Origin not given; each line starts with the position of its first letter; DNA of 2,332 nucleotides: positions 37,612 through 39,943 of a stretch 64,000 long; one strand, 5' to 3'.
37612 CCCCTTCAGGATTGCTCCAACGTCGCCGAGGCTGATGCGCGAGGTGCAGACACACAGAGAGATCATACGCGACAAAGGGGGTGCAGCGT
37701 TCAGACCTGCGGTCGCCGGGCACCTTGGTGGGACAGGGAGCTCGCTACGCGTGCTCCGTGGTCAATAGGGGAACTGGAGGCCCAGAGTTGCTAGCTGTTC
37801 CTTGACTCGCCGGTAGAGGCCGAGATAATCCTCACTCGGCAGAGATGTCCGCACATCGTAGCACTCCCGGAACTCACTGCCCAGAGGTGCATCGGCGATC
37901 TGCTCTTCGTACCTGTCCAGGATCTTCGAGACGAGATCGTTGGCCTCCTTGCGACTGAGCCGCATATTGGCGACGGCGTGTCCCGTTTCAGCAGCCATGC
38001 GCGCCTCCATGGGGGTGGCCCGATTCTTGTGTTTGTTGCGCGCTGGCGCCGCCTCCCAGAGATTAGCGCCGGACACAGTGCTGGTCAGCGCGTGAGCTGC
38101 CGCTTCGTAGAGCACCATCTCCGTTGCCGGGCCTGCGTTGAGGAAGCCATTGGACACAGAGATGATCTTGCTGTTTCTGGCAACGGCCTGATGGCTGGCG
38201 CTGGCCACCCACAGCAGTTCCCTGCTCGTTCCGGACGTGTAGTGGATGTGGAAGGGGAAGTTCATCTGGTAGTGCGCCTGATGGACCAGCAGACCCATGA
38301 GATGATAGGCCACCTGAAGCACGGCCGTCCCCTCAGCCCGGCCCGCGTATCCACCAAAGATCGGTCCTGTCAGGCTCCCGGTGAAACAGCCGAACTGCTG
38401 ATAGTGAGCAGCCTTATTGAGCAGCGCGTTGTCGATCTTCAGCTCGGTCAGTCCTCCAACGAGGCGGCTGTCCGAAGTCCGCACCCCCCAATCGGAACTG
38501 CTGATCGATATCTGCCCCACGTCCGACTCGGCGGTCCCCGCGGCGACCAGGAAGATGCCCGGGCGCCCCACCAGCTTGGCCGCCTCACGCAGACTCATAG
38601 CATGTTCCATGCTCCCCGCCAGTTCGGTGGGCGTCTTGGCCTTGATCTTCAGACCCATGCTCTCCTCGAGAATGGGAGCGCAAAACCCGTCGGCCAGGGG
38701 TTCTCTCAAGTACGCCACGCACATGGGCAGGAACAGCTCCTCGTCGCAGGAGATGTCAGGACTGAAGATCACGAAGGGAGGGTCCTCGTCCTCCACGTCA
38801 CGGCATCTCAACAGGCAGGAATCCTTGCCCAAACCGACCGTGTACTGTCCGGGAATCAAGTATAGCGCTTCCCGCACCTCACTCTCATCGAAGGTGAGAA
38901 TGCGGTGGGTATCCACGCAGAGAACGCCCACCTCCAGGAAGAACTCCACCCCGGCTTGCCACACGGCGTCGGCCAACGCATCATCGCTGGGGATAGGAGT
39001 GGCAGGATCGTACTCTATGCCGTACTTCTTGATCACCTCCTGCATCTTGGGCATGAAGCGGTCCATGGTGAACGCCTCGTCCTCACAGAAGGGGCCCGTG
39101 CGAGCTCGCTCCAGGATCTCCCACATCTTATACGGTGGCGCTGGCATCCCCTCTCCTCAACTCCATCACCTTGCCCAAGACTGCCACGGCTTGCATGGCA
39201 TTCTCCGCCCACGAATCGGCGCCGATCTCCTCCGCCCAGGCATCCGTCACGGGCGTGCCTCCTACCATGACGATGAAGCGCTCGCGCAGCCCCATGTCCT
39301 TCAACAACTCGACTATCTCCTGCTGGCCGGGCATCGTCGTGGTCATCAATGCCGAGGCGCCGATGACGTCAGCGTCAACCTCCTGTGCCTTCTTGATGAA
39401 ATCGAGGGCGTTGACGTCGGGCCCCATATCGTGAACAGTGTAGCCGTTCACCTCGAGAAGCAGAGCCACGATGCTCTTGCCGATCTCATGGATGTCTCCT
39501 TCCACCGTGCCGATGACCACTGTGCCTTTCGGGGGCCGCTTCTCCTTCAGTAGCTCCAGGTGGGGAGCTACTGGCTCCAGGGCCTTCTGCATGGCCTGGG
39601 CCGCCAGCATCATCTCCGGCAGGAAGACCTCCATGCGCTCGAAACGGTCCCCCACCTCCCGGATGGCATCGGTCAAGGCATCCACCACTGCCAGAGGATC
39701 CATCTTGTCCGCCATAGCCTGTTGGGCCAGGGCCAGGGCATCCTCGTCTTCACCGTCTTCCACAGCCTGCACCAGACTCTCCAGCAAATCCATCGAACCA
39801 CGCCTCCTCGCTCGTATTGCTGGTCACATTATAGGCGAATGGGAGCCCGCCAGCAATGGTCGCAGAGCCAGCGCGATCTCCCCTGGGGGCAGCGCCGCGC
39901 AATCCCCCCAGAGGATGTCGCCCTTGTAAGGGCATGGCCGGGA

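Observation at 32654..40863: Corrinoid methyltransferase island with a pyrrolysine-free MtmB-like enzyme in an mtmCBP-like arrangement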

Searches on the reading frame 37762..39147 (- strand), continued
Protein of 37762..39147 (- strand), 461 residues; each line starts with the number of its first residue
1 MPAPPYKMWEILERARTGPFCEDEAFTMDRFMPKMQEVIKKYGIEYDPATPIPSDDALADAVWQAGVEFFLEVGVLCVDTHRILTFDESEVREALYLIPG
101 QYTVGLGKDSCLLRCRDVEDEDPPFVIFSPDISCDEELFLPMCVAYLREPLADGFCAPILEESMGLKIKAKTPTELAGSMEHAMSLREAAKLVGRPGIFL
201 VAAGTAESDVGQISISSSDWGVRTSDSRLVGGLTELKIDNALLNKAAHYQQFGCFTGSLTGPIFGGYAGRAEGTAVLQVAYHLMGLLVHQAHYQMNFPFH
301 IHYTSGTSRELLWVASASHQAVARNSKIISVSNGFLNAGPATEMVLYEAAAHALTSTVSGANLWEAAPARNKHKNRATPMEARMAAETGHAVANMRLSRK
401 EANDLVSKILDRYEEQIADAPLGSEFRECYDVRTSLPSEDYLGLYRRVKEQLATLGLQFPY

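Call 87: search_protein_families(library=ncbifam, proteins=[L003:3076-4653:-, L003:4653-5975:-, L003:5917-7692:-, L003:7780-8616:-, L021:2231-3559:+, L021:3660-5039:+, L021:5745-6962:+, L021:7428-8003:+, L063:8092-9219:+, L070:8152-9258:+], max_evalue=1e-10)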
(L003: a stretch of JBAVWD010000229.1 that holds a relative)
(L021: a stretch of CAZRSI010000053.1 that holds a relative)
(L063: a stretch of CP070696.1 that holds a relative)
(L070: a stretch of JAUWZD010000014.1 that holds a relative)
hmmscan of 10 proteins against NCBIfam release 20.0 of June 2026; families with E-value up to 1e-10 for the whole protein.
L003:3076-4653:- (525 aa): 8 families
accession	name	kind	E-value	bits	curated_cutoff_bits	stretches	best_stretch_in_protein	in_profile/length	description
NF006871.0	PRK09367.1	subfamily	2e-172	574.4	524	1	2-517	4-502/505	histidine ammonia-lyase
TIGR01225.1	hutH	equivalog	3.6e-165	550.3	539.15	1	2-517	1-499/506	histidine ammonia-lyase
TIGR04475.1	Phe_D_beta_mut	equivalog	3.7e-108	362.4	800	1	5-507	5-509/510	phenylalanine aminomutase (D-beta-phenylalanine forming)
TIGR03832.1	Tyr_2_3_mutase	equivalog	6.6e-107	358.1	501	2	283-506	290-506/507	tyrosine 2,3-aminomutase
NF053541.1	FlxA_rubin_TAL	equivalog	5.6e-87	292.3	700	1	26-507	17-496/498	flexirubin biosynthesis tyrosine ammonia-lyase FlxA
NF041222.1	BagA_FevW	exception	6.3e-76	256.1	1000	1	3-516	2-523/529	bagremycin/ferroverdin biosynthesis tyrosine ammonia-lyase BagA/FevW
TIGR01226.1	phe_am_lyase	equivalog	7.7e-70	236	519.15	1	1-465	32-501/680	phenylalanine ammonia-lyase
TIGR04473.1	taxol_Phe_23mut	exception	4.4e-51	174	1250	1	9-467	35-499/687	phenylalanine aminomutase (L-beta-phenylalanine forming)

L003:4653-5975:- (440 aa): 11 families
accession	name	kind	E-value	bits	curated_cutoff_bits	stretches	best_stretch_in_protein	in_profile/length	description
TIGR01224.1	hutI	equivalog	2.4e-112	375.5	298.15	1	59-433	5-377/377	imidazolonepropionase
NF006056.0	PRK08204.1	subfamily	1e-17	64.1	391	0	49-106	16-67/449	hypothetical protein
NF006679.0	PRK09228.1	subfamily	9.6e-16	57.5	351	0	333-410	307-388/433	guanine deaminase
NF006055.0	PRK08203.1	equivalog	2.6e-14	52.6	532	0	360-412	344-395/455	8-oxoguanine deaminase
TIGR02967.1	guan_deamin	equivalog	1.6e-13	50.5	375.4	0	332-411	281-364/401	guanine deaminase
NF051886.1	XaaProDiPepCaul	equivalog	6.9e-13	48.4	500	0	339-434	307-397/398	Xaa-Pro dipeptidase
NF006689.0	PRK09237.1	equivalog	6.1e-12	44.8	371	0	58-122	23-82/383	amidohydrolase/deacetylase family metallohydrolase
NF011990.0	PRK15446.2-6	subfamily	2.7e-11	42.8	233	0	330-408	290-364/390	alpha-D-ribose 1-methylphosphonate 5-triphosphate diphosphatase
NF006549.0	PRK09045.1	equivalog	3.3e-11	42.5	540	0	366-413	337-384/444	TRZ/ATZ family hydrolase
TIGR02318.1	phosphono_phnM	equivalog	4.5e-11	42.3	390.55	0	330-408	283-357/376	phosphonate metabolism protein PhnM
NF004801.0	PRK06151.1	subfamily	9.9e-11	41.1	416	0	295-429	287-420/491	chlorohydrolase family protein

L003:5917-7692:- (591 aa): 3 families
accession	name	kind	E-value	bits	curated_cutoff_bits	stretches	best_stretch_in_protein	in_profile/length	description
TIGR01228.2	hutU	equivalog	9.9e-194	645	375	1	21-552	2-538/545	urocanate hydratase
NF058531.1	CH3_S_urocan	exception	1.8e-190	633.9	880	1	21-552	2-531/535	S-methyl thiourocanate hydratase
NF058530.1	thiouroc_hyd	equivalog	1.5e-178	594.8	930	1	29-552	1-527/535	thiourocanate hydratase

L003:7780-8616:- (278 aa): 1 family
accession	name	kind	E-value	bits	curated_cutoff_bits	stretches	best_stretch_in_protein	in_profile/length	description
TIGR02024.1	FtcD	equivalog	8.7e-114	379.5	221.25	1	2-276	21-296/298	glutamate formimidoyltransferase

L021:2231-3559:+ (442 aa): 1 family
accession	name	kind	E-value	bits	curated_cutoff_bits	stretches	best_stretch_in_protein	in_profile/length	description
TIGR03916.1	rSAM_link_UDG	hypoth_equivalog_domain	7.1e-99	331.7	343.5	1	73-434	3-380/415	putative DNA modification/repair radical SAM protein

L021:3660-5039:+ (459 aa): 1 family
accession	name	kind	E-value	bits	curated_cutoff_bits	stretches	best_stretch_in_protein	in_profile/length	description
NF007568.0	PRK10199.1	equivalog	3.2e-11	43.1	298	0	253-326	138-210/346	aminopeptidase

L021:5745-6962:+ (405 aa): 4 families
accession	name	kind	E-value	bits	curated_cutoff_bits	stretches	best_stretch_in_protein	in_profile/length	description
TIGR01891.1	amidohydrolases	subfamily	5.2e-72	243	153.75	1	32-361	1-358/366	amidohydrolase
NF040868.1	carboxypep_CpsA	equivalog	7e-32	110.6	500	1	20-347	3-352/391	carboxypeptidase CpsA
NF038260.1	ectoine_DoeB_2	equivalog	2.2e-13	49.8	550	1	34-297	10-292/378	N(2)-acetyl-L-2,4-diaminobutanoate deacetylase DoeB2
NF006365.0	PRK08588.1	subfamily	9.3e-12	44.9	289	1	131-259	127-261/383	succinyl-diaminopimelate desuccinylase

L021:7428-8003:+ (191 aa): 2 families
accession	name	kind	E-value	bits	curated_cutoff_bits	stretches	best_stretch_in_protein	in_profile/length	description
NF007408.0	PRK09943.1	equivalog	1.7e-15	57.1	211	1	2-178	7-172/185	HTH-type transcriptional regulator PuuR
NF041951.1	phage_RstR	subfamily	2.8e-11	43.7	80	1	1-93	1-93/108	RstR family transcriptional repressor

L063:8092-9219:+ (375 aa): 57 families (the best 25 are shown)
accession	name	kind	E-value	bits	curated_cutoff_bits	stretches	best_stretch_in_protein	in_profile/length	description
TIGR01141.1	hisC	equivalog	1.2e-93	313.9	276.55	1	37-370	14-347/349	histidinol-phosphate transaminase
NF003496.0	PRK05166.1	equivalog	8e-89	298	540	1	10-373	3-370/373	histidinol-phosphate transaminase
NF002878.0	PRK03321.1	subfamily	2.3e-88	296.3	374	1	23-370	11-346/352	histidinol-phosphate transaminase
NF006580.0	PRK09105.1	subfamily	4e-67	226.7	444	1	45-372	48-370/375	pyridoxal phosphate-dependent aminotransferase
NF006014.0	PRK08153.1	equivalog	4.5e-62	210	510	1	40-373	30-364/370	pyridoxal phosphate-dependent aminotransferase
TIGR01140.1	L_thr_O3P_dcar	equivalog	1.5e-57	195.2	290.55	1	48-370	22-331/331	threonine-phosphate decarboxylase CobD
NF051461.1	pyoverd_PtaA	equivalog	2.1e-57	194.5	500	1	47-370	38-357/359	pyoverdine biosynthesis transaminase PtaA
NF002877.0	PRK03317.1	equivalog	2.3e-53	181.3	409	1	46-373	34-367/374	histidinol-phosphate transaminase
NF002726.0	PRK02610.1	equivalog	5.5e-51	173.6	391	1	38-373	23-369/374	histidinol-phosphate transaminase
NF041364.1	GntC_guanitoxin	equivalog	3.1e-41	141.5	415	1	82-368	41-349/356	guanitoxin biosynthesis PLP-dependent (S)-gamma-hydroxy-L-arginine cyclodehydratase GntC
NF006225.0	PRK08354.1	equivalog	1.1e-38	133.5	288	1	82-369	50-312/318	putative aminotransferase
NF005915.1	PRK07908.1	equivalog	2e-34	119.5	360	1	61-369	30-331/332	Rv2231c family histidinol phosphate aminotransferase CobC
NF005305.0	PRK06836.1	equivalog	2.9e-34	119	376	1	90-360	93-377/396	pyridoxal phosphate-dependent aminotransferase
NF041091.1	asp_aminotase_Arch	equivalog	1.4e-33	116.3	550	1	81-362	67-363/376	aspartate aminotransferase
NF004870.0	PRK06225.1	equivalog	3.1e-32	111.8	351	1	44-344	29-341/380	pyridoxal phosphate-dependent aminotransferase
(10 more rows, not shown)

L070:8152-9258:+ (368 aa): 57 families (the best 25 are shown)
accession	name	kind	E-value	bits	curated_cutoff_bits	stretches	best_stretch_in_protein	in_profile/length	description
TIGR01141.1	hisC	equivalog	8.1e-101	337.4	276.55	1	14-362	6-348/349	histidinol-phosphate transaminase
NF003496.0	PRK05166.1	equivalog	1.9e-89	300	540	1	3-363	5-369/373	histidinol-phosphate transaminase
NF002878.0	PRK03321.1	subfamily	6.2e-88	294.9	374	1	6-363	3-348/352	histidinol-phosphate transaminase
NF006580.0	PRK09105.1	subfamily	5.2e-64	216.4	444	1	35-363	47-370/375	pyridoxal phosphate-dependent aminotransferase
NF006014.0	PRK08153.1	equivalog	5.6e-63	213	510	1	27-364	26-364/370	pyridoxal phosphate-dependent aminotransferase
TIGR01140.1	L_thr_O3P_dcar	equivalog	4.1e-59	200.3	290.55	1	31-361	12-331/331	threonine-phosphate decarboxylase CobD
NF051461.1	pyoverd_PtaA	equivalog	1.6e-54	185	500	1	35-360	35-356/359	pyoverdine biosynthesis transaminase PtaA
NF002877.0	PRK03317.1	equivalog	1.5e-49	168.8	409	1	38-363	35-366/374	histidinol-phosphate transaminase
NF002726.0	PRK02610.1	equivalog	9.2e-46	156.4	391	1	4-364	1-369/374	histidinol-phosphate transaminase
NF041364.1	GntC_guanitoxin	equivalog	8.1e-42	143.4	415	1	81-353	55-345/356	guanitoxin biosynthesis PLP-dependent (S)-gamma-hydroxy-L-arginine cyclodehydratase GntC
NF006225.0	PRK08354.1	equivalog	2.9e-41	141.9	288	1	74-363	51-315/318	putative aminotransferase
NF041091.1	asp_aminotase_Arch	equivalog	2.2e-36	125.5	550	1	79-360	80-371/376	aspartate aminotransferase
NF004870.0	PRK06225.1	equivalog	2.7e-34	118.5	351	1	33-362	27-372/380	pyridoxal phosphate-dependent aminotransferase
NF006756.0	PRK09276.1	subfamily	6.2e-33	114.3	507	1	78-352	86-373/387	LL-diaminopimelate aminotransferase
TIGR03540.1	DapC_direct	equivalog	2.3e-32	112.4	593.25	1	82-355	88-372/383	LL-diaminopimelate aminotransferase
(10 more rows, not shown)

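Call 92: fold_search(model_id=the predicted structure, library=pdb)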
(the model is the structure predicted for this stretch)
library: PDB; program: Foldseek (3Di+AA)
matches with E <= 10: 1232; with E <= 0.001: 14
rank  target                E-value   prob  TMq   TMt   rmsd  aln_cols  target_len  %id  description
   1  1nth                  6.4e-32  1.00  0.83  0.84   6.9       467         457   31  Crystal structure of the methanosarcina barkeri monomethylamine methyltransferase (MTMB) (released 2003-02-04)
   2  1tv2                  6.8e-32  1.00  0.83  0.84   6.9       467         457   31  Crystal structure of the hydroxylamine MtmB complex (released 2004-10-19)
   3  1l2q                  1.7e-31  1.00  0.83  0.83   6.9       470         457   31  Crystal Structure of the Methanosarcina barkeri Monomethylamine Methyltransferase (MtmB) (released 2002-06-05)
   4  7xcn_A                3.7e-07  1.00  0.41  0.38  17.0       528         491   13  Crystal structure of the MttB-MttC complex at 2.7 A resolution (released 2023-01-18)
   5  7xcl_C                7.7e-07  1.00  0.38  0.36  17.3       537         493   11  Crystal structure of trimethylamine methyltransferase MttB from Methanosarcina barkeri at 2.5 A resolution (released 2023-01-18)
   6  7xcl_A                9.0e-07  1.00  0.38  0.36  17.0       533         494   12  Crystal structure of trimethylamine methyltransferase MttB from Methanosarcina barkeri at 2.5 A resolution (released 2023-01-18)
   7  7xcm_C                1.5e-06  1.00  0.39  0.37  16.8       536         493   12  Crystal structure of sulfite MttB structure at 3.2 A resolution (released 2023-01-18)
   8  7xcm_A                2.5e-06  1.00  0.42  0.39  17.2       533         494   12  Crystal structure of sulfite MttB structure at 3.2 A resolution (released 2023-01-18)
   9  9yce_B                5.8e-06  1.00  0.40  0.39  16.6       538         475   14  Active site of MtgB, a glycine betaine methyltransferase from the MttB superfamily (released 2026-03-11)
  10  9yce_A                1.4e-05  1.00  0.40  0.39  16.6       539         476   14  Active site of MtgB, a glycine betaine methyltransferase from the MttB superfamily (released 2026-03-11)
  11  2qne_A                4.2e-05  1.00  0.41  0.40  16.2       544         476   13  Crystal structure of putative methyltransferase (ZP_00558420.1) from Desulfitobacterium hafniense Y51 at 2.30 A resolu (released 2007-08-14)
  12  4yyc                  6.0e-05  1.00  0.38  0.36  17.1       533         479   13  Crystal structure of trimethylamine methyltransferase from Sinorhizobium meliloti in complex with unknown ligand (released 2015-04-08)
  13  2qne_B                2.7e-04  1.00  0.40  0.39  16.6       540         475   14  Crystal structure of putative methyltransferase (ZP_00558420.1) from Desulfitobacterium hafniense Y51 at 2.30 A resolu (released 2007-08-14)
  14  3dip_A                9.3e-04  0.94  0.23  0.26  11.9       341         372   12  Crystal structure of an enolase protein from the environmental genome shotgun sequencing of the Sargasso Sea (released 2008-07-29)
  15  7xrk_D                1.9e-03  0.91  0.31  0.27  18.8       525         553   10  Diol dehydratase complexed with AdoMeCbl (released 2023-03-29)
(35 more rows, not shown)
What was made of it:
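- On MtmB family (PF05369): The next family, MttB, is at TM about 0.4 (call 92).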

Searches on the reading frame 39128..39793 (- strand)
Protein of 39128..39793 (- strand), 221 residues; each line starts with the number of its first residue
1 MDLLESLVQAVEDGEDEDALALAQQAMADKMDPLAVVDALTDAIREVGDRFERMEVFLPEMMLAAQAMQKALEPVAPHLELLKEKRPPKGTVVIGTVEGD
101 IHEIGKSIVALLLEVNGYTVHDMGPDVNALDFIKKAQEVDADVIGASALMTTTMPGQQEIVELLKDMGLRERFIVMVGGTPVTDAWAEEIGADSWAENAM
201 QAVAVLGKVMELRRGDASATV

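Call 3: search_protein_families(library=pfam, proteins=[window:39128-39793:-], max_evalue=0.01)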
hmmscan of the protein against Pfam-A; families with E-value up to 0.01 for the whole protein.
window:39128-39793:- (221 aa): 2 families
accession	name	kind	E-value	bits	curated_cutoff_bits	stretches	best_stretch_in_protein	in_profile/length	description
PF02310.24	B12-binding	-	6.4e-26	91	32.1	1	91-203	2-120/121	B12 binding domain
PF02607.22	B12-binding_2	-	3.2e-17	62.9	23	1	3-73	1-71/74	B12 binding domain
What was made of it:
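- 39128..39793 (-): Cognate corrinoid (B12-binding) protein corB (221 aa). Its end overlaps the MT1 start by 20 bp. PF02310+PF02607 (call 3).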

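Call 4: search_protein_families(library=ncbifam, proteins=[window:39128-39793:-], max_evalue=0.01)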
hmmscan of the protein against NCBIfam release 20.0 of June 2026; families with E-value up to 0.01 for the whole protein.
window:39128-39793:- (221 aa): 15 families
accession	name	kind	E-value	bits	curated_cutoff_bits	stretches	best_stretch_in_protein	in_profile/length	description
NF041607.1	dimeth_corrin_MtbC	equivalog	1.6e-62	210.7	350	1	17-204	11-197/203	dimethylamine corrinoid protein MtbC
NF047995.1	corrinoid_MtgC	exception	3.9e-61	206.3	310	1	2-210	3-213/215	glycine betaine-specific corrinoid protein MtgC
TIGR02370.1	pyl_corrinoid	subfamily_domain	3.6e-60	202.7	215.3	1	7-202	2-197/197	methyltransferase cognate corrinoid protein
NF047996.1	corrin_MtgC_2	exception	3.1e-47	160.8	370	1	12-210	13-210/212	glycine betaine-specific corrinoid protein MtgC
NF040669.1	MtaC2_Meth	equivalog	6.9e-34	117.4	450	1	5-205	44-241/267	methanol--corrinoid protein MtaC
TIGR02082.1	metH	equivalog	1.3e-33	115.7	1010.85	1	5-213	648-861/1182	methionine synthase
NF040655.1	MtaC_Meth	equivalog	1.8e-32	112.4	420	1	3-209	35-237/253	methanol--corrinoid protein MtaC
NF007024.0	PRK09490.1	equivalog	3.6e-28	97.9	1497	1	6-182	668-842/1234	methionine synthase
NF002612.0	PRK02261.1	equivalog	1e-12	47.8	110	1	90-180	4-93/148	methylaspartate mutase subunit S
NF052513.1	TransRegCarH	equivalog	4.2e-12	45.9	400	1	3-193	83-262/274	HTH-type transcriptional repressor CarH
NF052385.1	Lys_5_6_beta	equivalog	4.9e-11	42.8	280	1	118-195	139-219/241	lysine 5,6-aminomutase subunit beta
TIGR01501.1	MthylAspMutase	equivalog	2.6e-09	36.9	135.8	1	90-180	2-91/134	methylaspartate mutase subunit S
NF040743.1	ornith_mutase_E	equivalog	2.6e-08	32.3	800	1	91-207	597-720/730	D-ornithine 4,5-aminomutase subunit OraE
NF006944.0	PRK09426.1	equivalog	7.1e-08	30.8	876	1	4-181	509-681/721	methylmalonyl-CoA mutase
TIGR00640.1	acid_CoA_mut_C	subfamily_domain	2.5e-06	27.5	57.45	1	92-183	5-96/132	methylmalonyl-CoA mutase C-terminal domain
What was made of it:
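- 39128..39793 (-): Closest NCBIfam models are MtbC and MtgC (call 4).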

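Call 51: search_solved_structures(query=window:39128-39793:-, max_evalue=0.001)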
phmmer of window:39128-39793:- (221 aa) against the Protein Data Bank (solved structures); distinct sequences matched with E-value up to 0.001: 30.
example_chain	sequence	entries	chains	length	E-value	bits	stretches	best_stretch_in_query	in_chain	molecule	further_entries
7xcn_M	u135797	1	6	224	8.2e-48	166.1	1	5-206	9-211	Trimethylamine methyltransferase corrinoid protein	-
1y80_A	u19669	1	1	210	2.9e-39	138.1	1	3-208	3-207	Predicted cobalamin binding protein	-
3ezx_A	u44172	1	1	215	3.9e-36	127.9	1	21-209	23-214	Monomethylamine corrinoid protein 1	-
4jgi_A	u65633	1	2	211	9.5e-30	107.1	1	25-205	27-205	Putative uncharacterized protein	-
1bmt_A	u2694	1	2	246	1.2e-26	96.9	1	6-208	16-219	METHIONINE SYNTHASE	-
3bul_A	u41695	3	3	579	2.1e-26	96.2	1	6-207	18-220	Methionine synthase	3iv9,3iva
1k7y_A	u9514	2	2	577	3.3e-25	92.3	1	6-207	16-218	methionine synthase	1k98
2i2x_B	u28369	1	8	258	1.1e-23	87.3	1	3-205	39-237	Methyltransferase 1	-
8g3h_A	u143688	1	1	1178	2.9e-23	85.9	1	28-209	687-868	Methionine synthase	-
8ssd_A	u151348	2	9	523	3.3e-22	82.5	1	3-193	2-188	Methionine synthase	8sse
9cbp_A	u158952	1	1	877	4e-22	82.2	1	2-192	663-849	Methionine synthase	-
8ssc_A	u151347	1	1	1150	5.9e-22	81.6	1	2-192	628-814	Methionine synthase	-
9cbq_A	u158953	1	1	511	6.4e-22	81.5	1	2-192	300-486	Methionine synthase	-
9cbo_A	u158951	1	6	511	2.4e-21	79.7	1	2-192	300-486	Methionine synthase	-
9cbr_A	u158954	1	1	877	5.4e-21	78.5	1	2-192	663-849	Methionine synthase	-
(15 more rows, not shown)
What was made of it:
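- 39128..39793 (-): PDB MttC 7xcn E=8e-48 (call 51).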
